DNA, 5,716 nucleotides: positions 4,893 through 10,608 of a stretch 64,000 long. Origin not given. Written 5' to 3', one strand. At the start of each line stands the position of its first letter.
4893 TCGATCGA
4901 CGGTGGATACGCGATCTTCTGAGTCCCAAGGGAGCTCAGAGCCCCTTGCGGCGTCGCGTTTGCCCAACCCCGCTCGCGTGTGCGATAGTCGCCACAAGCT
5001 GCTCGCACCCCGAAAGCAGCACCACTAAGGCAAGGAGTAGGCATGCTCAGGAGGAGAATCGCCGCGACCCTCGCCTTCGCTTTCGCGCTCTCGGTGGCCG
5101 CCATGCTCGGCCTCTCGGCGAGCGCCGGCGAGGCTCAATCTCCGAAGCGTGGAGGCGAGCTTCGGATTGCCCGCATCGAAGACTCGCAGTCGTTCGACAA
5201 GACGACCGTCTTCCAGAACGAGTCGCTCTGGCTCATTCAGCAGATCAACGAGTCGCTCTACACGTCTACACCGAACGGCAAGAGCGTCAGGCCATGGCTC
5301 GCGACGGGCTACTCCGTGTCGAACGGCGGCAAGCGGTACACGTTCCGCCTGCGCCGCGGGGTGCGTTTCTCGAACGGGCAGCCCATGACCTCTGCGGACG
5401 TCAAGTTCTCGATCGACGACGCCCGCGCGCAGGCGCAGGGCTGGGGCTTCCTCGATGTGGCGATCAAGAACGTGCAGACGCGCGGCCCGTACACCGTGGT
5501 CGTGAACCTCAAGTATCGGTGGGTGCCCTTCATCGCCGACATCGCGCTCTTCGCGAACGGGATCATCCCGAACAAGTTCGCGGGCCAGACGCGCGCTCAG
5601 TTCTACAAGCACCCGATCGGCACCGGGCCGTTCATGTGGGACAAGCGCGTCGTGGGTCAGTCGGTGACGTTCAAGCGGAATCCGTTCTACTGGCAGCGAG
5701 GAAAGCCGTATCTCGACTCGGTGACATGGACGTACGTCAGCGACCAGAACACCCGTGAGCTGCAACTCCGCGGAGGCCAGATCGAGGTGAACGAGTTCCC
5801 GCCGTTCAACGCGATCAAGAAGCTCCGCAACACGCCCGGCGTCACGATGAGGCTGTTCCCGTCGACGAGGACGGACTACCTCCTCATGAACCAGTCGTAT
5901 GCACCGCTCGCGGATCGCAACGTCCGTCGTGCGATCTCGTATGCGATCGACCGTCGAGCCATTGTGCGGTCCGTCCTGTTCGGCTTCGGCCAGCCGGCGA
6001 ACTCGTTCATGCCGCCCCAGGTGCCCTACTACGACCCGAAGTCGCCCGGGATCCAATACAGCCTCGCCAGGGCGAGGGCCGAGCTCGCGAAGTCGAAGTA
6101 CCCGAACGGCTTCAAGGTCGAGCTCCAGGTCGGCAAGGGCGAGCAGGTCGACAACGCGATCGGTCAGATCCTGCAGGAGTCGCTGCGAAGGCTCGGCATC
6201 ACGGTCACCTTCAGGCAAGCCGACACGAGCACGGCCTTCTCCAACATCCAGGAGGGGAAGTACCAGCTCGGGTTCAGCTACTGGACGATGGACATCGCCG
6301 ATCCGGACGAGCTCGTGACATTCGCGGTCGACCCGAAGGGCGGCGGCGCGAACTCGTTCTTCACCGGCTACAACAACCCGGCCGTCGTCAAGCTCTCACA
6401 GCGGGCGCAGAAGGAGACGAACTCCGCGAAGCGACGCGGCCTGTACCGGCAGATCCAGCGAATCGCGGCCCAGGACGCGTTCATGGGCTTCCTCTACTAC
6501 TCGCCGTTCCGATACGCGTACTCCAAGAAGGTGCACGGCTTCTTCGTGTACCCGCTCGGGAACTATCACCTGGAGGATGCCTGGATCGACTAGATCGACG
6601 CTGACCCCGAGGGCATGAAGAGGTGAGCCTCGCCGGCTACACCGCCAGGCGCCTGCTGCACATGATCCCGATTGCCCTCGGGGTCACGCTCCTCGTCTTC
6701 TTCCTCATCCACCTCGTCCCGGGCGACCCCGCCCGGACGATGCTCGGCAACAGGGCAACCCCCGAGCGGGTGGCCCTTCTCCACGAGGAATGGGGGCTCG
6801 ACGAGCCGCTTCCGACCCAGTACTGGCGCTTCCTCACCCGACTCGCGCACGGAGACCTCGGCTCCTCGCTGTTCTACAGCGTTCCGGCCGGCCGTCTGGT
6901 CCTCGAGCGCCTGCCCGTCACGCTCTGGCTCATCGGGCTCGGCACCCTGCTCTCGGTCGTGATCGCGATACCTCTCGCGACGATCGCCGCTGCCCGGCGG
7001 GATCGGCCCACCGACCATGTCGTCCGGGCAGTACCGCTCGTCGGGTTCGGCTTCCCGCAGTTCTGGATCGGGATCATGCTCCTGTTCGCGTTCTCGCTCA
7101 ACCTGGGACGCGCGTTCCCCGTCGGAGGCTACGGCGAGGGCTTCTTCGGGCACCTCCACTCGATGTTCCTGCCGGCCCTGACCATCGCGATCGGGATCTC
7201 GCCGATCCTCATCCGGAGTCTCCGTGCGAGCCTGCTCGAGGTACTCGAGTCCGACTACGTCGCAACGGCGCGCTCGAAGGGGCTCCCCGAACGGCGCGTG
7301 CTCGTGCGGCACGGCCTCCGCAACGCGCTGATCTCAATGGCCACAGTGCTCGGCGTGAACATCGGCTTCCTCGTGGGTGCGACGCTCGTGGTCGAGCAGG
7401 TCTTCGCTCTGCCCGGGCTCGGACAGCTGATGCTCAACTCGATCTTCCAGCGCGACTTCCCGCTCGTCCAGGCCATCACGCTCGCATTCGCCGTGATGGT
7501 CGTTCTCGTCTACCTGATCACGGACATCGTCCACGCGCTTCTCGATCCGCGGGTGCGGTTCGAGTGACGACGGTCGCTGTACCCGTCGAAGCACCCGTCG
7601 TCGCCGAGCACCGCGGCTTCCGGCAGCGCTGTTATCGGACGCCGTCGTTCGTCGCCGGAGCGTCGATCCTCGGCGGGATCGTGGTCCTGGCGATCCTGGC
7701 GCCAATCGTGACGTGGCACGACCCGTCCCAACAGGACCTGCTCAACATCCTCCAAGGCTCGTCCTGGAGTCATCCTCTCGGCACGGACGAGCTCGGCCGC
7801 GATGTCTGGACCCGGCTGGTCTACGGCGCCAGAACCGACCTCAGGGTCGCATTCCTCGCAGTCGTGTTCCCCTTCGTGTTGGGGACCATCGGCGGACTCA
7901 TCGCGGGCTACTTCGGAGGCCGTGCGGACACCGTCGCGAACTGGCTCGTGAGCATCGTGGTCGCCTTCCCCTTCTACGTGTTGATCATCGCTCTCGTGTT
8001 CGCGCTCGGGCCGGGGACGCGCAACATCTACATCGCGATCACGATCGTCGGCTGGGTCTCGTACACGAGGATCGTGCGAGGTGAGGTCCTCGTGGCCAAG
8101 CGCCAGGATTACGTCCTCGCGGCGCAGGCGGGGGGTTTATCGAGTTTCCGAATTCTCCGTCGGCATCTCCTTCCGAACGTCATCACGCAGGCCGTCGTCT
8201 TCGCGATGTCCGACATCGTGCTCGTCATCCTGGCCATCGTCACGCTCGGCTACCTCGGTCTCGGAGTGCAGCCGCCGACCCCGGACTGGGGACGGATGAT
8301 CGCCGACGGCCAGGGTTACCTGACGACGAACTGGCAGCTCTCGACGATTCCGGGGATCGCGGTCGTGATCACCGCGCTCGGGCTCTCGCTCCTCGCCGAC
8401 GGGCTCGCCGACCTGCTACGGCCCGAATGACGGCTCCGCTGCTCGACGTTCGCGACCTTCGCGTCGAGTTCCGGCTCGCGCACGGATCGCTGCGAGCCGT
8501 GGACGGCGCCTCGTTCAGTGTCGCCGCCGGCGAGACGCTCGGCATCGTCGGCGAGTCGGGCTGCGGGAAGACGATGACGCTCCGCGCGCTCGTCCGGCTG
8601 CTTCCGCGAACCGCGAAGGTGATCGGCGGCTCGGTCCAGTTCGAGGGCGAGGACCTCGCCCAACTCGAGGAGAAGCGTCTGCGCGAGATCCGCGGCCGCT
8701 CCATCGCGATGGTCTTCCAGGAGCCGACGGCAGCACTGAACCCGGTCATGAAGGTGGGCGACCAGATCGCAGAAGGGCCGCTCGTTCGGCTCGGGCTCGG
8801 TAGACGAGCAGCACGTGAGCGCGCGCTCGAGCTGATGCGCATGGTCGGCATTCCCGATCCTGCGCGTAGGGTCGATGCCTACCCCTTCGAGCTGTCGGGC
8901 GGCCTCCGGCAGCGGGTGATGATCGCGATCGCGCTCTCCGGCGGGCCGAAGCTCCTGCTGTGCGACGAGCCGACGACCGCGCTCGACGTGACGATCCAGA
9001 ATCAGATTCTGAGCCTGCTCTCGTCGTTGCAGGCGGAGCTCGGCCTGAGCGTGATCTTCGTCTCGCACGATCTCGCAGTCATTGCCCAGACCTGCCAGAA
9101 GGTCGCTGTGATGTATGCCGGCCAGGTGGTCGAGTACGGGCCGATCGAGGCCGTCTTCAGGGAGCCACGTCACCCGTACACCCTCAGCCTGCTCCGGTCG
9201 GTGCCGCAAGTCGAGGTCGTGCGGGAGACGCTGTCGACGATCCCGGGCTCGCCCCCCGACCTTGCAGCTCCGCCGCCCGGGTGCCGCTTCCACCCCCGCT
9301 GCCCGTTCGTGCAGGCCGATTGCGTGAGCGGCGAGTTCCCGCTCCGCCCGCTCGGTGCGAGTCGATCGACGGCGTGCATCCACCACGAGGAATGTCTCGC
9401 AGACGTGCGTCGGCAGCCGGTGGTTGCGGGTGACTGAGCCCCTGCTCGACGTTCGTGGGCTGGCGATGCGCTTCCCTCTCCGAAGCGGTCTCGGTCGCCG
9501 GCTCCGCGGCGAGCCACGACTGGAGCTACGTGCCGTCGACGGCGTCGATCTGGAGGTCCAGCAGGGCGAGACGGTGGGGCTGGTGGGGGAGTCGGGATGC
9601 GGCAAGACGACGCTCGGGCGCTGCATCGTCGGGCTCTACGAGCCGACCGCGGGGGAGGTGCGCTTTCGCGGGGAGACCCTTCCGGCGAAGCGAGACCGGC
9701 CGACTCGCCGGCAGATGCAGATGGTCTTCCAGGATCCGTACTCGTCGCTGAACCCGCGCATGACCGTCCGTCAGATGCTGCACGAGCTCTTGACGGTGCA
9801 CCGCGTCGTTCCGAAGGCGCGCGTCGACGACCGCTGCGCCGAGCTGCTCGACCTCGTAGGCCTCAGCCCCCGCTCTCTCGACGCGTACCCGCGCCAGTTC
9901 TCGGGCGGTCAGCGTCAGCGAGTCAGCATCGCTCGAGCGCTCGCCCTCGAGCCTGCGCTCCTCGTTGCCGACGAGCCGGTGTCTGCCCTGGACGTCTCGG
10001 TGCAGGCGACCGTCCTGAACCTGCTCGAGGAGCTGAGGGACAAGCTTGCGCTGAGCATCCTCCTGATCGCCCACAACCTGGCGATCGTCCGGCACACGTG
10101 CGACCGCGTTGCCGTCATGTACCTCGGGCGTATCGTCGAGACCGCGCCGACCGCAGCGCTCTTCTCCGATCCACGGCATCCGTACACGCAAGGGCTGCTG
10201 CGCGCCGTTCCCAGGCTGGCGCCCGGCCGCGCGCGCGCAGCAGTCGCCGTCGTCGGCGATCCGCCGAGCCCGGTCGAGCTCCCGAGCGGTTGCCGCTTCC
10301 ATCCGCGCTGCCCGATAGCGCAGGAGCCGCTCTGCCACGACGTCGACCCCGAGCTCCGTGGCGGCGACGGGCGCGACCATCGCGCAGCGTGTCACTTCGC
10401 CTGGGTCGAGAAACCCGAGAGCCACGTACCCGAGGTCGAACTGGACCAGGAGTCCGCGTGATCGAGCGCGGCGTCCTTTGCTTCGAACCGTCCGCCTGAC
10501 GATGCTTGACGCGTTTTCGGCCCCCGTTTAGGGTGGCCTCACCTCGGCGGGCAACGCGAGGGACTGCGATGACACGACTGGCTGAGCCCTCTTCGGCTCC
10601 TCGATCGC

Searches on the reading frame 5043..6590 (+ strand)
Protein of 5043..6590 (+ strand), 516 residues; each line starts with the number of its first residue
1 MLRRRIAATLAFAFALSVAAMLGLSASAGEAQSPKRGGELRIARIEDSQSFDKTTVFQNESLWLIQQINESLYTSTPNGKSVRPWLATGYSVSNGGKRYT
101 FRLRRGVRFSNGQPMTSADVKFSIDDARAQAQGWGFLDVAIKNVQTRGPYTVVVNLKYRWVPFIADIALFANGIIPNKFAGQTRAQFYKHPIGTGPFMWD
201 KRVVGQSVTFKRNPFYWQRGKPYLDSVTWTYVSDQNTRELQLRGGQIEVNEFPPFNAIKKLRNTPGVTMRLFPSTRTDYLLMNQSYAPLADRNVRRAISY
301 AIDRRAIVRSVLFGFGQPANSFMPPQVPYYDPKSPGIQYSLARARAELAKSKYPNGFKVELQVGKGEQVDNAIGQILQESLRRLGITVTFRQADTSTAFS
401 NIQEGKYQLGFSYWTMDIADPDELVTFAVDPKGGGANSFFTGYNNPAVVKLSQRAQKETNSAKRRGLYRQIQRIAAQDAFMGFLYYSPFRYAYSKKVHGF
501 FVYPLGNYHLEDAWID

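Call 14: search_protein_families(library=pfam, proteins=[window:5043-6590:+], max_evalue=0.001)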
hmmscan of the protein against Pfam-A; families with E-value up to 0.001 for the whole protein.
window:5043-6590:+ (516 aa): 1 family
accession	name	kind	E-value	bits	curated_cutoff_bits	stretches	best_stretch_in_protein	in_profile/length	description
PF00496.27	SBP_bac_5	-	3.9e-92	309.6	32.4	1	82-432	2-364/368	Bacterial extracellular solute-binding proteins, family 5 Middle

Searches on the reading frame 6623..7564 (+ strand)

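Call 14: search_protein_families(library=pfam, proteins=[window:6623-7564:+], max_evalue=0.001)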
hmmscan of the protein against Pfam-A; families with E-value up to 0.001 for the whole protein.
window:6623-7564:+ (314 aa): 2 families
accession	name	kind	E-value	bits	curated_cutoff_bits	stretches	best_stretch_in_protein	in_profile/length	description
PF00528.27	BPD_transp_1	-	3.3e-39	134.9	26.4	1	115-312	1-183/184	Binding-protein-dependent transport system inner membrane component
PF19300.4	BPD_transp_1_N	-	7e-14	52.4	23.8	1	7-77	5-75/114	Binding-prot-dependent transport system membrane comp, N-term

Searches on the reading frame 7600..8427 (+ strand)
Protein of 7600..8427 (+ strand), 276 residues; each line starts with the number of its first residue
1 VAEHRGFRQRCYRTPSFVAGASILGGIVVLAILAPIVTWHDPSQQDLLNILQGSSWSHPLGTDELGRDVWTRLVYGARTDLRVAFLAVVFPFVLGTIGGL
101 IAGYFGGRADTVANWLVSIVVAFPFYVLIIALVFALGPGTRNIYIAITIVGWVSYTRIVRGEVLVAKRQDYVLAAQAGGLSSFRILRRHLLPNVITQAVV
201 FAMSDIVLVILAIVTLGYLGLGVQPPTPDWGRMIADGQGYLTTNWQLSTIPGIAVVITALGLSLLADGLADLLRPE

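Call 14: search_protein_families(library=pfam, proteins=[window:7600-8427:+], max_evalue=0.001)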
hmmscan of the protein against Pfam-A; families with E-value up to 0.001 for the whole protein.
window:7600-8427:+ (276 aa): 2 families
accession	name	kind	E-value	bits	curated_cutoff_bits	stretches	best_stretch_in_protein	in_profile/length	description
PF00528.27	BPD_transp_1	-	4.8e-28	98.6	26.4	1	95-275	1-180/184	Binding-protein-dependent transport system inner membrane component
PF12911.12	OppC_N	-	1.5e-06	28.4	23.9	1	7-52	6-51/53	N-terminal TM domain of oligopeptide transport permease C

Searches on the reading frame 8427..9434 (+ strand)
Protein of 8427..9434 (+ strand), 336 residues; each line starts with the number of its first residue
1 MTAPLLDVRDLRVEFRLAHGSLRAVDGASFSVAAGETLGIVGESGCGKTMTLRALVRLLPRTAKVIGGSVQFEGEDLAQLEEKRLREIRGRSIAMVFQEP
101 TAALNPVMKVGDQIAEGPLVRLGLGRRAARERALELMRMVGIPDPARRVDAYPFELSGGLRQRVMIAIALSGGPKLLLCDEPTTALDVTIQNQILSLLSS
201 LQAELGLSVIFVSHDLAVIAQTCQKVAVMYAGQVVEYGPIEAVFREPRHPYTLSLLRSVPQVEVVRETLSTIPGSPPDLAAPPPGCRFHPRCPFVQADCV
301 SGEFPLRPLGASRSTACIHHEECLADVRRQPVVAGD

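Call 14: search_protein_families(library=pfam, proteins=[window:8427-9434:+], max_evalue=0.001)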
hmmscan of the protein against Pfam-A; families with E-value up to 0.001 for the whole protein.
window:8427-9434:+ (336 aa): 4 families
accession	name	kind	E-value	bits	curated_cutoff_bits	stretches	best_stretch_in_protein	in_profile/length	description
PF00005.33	ABC_tran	-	2.4e-29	103.1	25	1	26-184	2-137/137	ABC transporter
PF08352.17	oligo_HPY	-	3.5e-21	75.8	27.1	1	235-299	1-65/65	Oligopeptide/dipeptide transporter, C-terminal region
PF13304.12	AAA_21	-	4.1e-07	30.8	27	1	153-219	235-303/304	AAA domain, putative AbiEii toxin, Type IV TA system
PF13401.12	AAA_22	-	0.00013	22.7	27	1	40-66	10-37/130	AAA domain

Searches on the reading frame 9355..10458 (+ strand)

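Call 14: search_protein_families(library=pfam, proteins=[window:9355-10458:+], max_evalue=0.001)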
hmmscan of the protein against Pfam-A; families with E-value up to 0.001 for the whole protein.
window:9355-10458:+ (368 aa): 2 families
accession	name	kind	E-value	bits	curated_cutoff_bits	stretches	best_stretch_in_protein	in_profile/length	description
PF00005.33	ABC_tran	-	3.5e-36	125.2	25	1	62-209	2-136/137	ABC transporter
PF08352.17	oligo_HPY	-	6.2e-20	71.8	27.1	1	261-325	1-64/65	Oligopeptide/dipeptide transporter, C-terminal region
